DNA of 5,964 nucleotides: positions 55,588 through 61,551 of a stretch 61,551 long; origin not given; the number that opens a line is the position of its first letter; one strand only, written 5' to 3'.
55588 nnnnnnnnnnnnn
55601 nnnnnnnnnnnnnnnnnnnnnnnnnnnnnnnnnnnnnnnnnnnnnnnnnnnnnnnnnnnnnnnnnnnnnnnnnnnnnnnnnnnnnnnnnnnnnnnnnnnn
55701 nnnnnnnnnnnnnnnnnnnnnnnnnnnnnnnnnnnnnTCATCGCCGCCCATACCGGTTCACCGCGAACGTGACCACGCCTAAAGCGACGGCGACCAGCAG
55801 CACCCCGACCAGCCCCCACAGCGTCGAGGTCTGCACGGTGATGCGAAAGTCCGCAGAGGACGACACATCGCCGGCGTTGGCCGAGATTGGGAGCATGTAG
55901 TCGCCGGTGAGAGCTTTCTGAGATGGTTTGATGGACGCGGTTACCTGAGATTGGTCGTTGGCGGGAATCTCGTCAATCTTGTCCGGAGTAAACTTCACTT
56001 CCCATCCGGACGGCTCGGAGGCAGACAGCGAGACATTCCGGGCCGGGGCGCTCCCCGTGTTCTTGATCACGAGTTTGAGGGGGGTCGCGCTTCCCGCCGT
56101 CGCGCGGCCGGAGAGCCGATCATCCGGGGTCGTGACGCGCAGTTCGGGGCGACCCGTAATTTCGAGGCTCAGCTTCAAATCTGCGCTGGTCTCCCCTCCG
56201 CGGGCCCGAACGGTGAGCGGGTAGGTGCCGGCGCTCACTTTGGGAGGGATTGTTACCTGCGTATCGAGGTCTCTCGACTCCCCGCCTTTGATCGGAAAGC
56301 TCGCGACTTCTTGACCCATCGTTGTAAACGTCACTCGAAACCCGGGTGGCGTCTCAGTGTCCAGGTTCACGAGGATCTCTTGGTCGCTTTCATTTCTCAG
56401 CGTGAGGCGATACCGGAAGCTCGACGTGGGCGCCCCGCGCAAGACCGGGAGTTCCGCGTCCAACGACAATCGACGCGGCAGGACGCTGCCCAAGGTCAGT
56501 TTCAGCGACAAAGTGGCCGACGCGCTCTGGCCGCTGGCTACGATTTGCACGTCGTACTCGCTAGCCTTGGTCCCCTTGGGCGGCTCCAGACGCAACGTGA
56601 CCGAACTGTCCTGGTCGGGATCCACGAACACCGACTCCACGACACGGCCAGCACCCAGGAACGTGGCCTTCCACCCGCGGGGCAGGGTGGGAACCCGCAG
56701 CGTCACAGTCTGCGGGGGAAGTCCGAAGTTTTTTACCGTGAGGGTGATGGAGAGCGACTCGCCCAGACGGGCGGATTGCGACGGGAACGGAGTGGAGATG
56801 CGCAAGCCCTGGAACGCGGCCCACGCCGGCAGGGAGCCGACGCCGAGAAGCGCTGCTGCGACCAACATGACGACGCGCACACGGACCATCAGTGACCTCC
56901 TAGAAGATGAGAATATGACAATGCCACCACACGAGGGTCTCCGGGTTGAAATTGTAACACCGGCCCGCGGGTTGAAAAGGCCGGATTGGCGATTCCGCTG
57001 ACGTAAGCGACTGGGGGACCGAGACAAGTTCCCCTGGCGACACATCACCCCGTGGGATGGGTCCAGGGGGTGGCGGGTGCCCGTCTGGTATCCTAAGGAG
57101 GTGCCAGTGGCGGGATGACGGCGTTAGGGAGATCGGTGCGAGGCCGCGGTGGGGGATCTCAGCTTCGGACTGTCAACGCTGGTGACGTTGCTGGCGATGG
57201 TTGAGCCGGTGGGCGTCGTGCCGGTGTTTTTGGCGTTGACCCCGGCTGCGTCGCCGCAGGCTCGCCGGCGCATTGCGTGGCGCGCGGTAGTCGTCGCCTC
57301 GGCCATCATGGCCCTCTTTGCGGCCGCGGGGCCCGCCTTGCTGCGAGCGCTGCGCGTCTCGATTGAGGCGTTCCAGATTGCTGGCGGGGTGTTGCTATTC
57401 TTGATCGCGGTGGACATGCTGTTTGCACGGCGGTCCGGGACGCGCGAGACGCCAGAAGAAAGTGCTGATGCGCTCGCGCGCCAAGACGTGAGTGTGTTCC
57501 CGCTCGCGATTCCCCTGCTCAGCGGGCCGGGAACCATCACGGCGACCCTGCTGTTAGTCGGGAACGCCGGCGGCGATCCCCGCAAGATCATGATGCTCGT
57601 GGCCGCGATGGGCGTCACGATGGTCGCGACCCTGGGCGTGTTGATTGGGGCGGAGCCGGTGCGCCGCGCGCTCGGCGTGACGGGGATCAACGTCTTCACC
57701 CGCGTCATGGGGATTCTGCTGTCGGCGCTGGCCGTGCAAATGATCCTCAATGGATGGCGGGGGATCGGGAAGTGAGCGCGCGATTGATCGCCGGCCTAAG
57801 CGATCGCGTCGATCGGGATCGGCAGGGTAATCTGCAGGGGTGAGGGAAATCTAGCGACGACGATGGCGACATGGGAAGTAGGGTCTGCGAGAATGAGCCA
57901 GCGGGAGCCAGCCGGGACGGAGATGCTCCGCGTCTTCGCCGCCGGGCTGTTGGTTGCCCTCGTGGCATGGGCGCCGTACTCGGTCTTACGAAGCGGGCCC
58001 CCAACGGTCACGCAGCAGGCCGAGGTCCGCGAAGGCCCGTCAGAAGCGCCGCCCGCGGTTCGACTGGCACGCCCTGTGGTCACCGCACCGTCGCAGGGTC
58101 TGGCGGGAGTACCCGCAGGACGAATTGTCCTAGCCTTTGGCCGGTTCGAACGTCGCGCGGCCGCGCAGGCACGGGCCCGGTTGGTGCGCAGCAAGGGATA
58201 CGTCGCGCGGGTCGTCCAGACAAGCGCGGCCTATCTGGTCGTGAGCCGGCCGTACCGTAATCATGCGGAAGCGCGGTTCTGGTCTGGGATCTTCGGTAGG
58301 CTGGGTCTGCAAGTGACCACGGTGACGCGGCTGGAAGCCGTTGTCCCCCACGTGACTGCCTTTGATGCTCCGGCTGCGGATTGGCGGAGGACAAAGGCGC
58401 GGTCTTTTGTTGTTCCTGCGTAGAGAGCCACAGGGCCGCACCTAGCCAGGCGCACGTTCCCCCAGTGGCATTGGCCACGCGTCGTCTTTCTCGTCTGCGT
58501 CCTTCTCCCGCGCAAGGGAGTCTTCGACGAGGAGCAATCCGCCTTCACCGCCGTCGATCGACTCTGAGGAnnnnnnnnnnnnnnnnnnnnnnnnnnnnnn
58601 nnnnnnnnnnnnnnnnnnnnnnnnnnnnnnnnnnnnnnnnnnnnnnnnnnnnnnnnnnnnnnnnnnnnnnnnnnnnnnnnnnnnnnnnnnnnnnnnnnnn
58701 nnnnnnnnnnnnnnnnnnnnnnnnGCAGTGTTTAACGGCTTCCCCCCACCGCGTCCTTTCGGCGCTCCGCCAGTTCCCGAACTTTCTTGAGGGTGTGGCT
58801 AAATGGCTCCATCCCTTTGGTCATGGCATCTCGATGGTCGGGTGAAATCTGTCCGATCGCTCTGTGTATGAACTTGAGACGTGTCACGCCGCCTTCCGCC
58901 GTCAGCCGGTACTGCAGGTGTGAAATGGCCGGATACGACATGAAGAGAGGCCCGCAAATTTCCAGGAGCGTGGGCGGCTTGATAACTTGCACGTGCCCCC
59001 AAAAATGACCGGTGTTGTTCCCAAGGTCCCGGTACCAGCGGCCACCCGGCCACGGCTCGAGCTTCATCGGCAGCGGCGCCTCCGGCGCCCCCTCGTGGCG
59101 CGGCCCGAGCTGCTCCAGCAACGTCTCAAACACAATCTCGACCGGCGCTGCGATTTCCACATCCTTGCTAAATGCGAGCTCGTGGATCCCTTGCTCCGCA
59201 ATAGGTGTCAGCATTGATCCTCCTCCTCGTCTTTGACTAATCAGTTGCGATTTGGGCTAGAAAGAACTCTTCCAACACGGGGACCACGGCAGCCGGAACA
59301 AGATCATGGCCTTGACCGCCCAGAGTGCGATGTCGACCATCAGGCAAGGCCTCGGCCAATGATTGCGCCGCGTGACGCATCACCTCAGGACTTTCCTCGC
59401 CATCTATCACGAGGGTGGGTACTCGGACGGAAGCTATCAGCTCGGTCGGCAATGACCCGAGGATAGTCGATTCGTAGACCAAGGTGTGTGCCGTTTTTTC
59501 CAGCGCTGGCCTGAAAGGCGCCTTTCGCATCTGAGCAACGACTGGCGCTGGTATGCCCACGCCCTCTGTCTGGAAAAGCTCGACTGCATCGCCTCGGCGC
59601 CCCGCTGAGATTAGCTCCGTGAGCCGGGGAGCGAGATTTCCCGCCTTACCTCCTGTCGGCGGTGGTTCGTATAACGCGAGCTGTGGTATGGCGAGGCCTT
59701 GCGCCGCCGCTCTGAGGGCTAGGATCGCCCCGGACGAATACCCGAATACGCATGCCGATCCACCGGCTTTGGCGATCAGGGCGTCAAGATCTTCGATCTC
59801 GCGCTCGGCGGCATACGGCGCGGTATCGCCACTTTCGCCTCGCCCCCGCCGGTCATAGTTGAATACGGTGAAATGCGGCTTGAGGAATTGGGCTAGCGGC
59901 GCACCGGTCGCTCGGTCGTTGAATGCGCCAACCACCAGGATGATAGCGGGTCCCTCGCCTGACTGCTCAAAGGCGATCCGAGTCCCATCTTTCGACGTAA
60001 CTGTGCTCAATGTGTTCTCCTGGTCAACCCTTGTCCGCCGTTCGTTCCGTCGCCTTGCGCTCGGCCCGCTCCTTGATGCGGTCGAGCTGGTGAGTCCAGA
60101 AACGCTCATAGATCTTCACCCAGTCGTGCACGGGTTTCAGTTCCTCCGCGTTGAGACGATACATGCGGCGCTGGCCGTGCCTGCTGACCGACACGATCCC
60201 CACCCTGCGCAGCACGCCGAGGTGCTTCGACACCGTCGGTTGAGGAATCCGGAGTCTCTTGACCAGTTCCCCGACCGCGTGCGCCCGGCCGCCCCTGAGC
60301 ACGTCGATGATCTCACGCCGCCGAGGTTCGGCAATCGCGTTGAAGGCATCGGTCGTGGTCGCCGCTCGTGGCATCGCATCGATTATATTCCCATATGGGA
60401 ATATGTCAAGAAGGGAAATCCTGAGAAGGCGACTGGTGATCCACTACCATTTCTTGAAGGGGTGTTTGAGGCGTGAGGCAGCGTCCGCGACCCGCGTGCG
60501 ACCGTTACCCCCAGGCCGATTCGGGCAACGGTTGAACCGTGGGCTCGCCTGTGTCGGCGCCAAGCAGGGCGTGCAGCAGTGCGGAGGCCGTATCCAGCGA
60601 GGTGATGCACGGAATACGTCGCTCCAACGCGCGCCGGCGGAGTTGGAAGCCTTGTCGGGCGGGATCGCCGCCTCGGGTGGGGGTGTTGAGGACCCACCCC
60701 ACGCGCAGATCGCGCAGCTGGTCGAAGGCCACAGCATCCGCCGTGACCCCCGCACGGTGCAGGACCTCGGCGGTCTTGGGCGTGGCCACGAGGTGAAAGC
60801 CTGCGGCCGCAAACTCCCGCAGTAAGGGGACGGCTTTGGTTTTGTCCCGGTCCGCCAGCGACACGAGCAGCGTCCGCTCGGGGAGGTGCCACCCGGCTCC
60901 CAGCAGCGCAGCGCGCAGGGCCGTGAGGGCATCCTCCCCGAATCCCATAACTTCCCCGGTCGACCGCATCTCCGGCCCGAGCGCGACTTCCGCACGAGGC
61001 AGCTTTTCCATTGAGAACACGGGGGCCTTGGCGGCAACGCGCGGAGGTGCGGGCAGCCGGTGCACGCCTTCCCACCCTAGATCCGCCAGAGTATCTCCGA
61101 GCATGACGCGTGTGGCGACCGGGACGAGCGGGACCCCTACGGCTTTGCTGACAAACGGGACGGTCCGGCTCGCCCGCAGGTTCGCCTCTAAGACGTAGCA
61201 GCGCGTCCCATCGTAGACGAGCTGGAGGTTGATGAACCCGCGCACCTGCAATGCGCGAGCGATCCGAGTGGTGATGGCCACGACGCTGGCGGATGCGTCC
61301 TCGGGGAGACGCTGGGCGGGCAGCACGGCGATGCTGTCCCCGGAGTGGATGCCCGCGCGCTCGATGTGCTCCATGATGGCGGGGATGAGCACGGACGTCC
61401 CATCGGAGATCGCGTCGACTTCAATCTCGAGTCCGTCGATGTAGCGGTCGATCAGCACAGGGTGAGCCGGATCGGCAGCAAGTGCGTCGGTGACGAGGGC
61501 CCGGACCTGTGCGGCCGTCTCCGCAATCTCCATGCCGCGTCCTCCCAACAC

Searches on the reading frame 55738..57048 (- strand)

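Call 29: search_protein_families(library=pfam, proteins=[window:55738-57048:-], max_evalue=0.00001)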
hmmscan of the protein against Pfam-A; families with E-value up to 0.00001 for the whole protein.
window:55738-57048:- (436 aa): 3 families
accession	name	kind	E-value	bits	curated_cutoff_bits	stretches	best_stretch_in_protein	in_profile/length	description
PF10633.15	NPCBM_assoc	-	2.3e-34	117.8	24.4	2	316-390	1-75/78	NPCBM-associated, NEW3 domain of alpha-galactosidase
PF11614.14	FixG_C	-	7.5e-08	33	25.6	0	213-285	35-104/119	IG-like fold at C-terminal of FixG, putative oxidoreductase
PF07705.17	CARDB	-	8.2e-07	29.6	22.7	0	313-387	12-80/101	CARDB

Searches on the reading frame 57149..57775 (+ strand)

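Call 30: search_protein_families(library=pfam, proteins=[window:57149-57775:+], max_evalue=0.00001)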
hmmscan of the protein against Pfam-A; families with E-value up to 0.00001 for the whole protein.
window:57149-57775:+ (208 aa): 1 family
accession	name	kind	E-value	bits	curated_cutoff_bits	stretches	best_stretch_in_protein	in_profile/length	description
PF01914.23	MarC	-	2.4e-55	187.6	23.9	1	8-206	5-202/203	MarC family integral membrane protein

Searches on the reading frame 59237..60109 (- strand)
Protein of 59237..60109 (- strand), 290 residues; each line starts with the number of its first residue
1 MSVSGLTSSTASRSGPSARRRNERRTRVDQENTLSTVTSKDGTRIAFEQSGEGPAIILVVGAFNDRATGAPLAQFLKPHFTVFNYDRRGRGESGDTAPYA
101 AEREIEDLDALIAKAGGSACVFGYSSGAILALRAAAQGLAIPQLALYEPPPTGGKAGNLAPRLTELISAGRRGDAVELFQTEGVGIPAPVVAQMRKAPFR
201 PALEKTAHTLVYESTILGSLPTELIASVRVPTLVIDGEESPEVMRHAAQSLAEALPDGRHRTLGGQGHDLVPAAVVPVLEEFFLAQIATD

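Call 30: search_protein_families(library=pfam, proteins=[window:59237-60109:-], max_evalue=0.00001)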
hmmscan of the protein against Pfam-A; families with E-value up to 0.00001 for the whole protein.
window:59237-60109:- (290 aa): 2 families
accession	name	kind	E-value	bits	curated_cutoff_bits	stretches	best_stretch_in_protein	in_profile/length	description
PF12697.13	Abhydrolase_6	-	1.8e-13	52.1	26.3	1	57-270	2-205/217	Alpha/beta hydrolase family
PF12146.15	Hydrolase_4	-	3.3e-06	27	27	0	73-270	25-234/239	Serine aminopeptidase, S33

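Call 72: find_encoding_contigs(protein=window:59237-60109:-, flank=10000, max_places=3)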
Protein window:59237-60109:- (290 aa): no gene with exactly this product is on record in the collection.

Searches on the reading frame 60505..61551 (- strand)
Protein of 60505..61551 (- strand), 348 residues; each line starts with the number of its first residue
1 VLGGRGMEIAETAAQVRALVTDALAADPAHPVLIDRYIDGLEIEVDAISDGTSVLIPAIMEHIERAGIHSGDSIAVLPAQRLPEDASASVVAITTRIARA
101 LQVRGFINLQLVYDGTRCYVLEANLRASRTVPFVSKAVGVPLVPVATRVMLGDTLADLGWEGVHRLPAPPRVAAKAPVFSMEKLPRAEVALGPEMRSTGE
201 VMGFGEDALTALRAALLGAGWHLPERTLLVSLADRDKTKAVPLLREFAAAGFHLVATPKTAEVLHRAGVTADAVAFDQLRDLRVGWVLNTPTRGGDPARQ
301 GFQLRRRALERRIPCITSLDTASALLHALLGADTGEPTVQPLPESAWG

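Call 30: search_protein_families(library=pfam, proteins=[window:60505-61551:-], max_evalue=0.00001)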
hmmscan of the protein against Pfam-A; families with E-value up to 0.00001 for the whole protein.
window:60505-61551:- (348 aa): 3 families
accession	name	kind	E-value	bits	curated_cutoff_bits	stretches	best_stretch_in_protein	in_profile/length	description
PF02786.22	CPSase_L_D2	-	3.8e-22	79.3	19.8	1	2-156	49-209/211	Carbamoyl-phosphate synthase L chain, ATP binding domain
PF02142.27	MGS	-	3.4e-08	34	24.1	1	240-317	2-94/94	MGS-like domain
PF15632.11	ATPgrasp_Ter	-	1.1e-06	28.8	29.1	1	31-152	4-110/131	ATP-grasp in the biosynthetic pathway with Ter operon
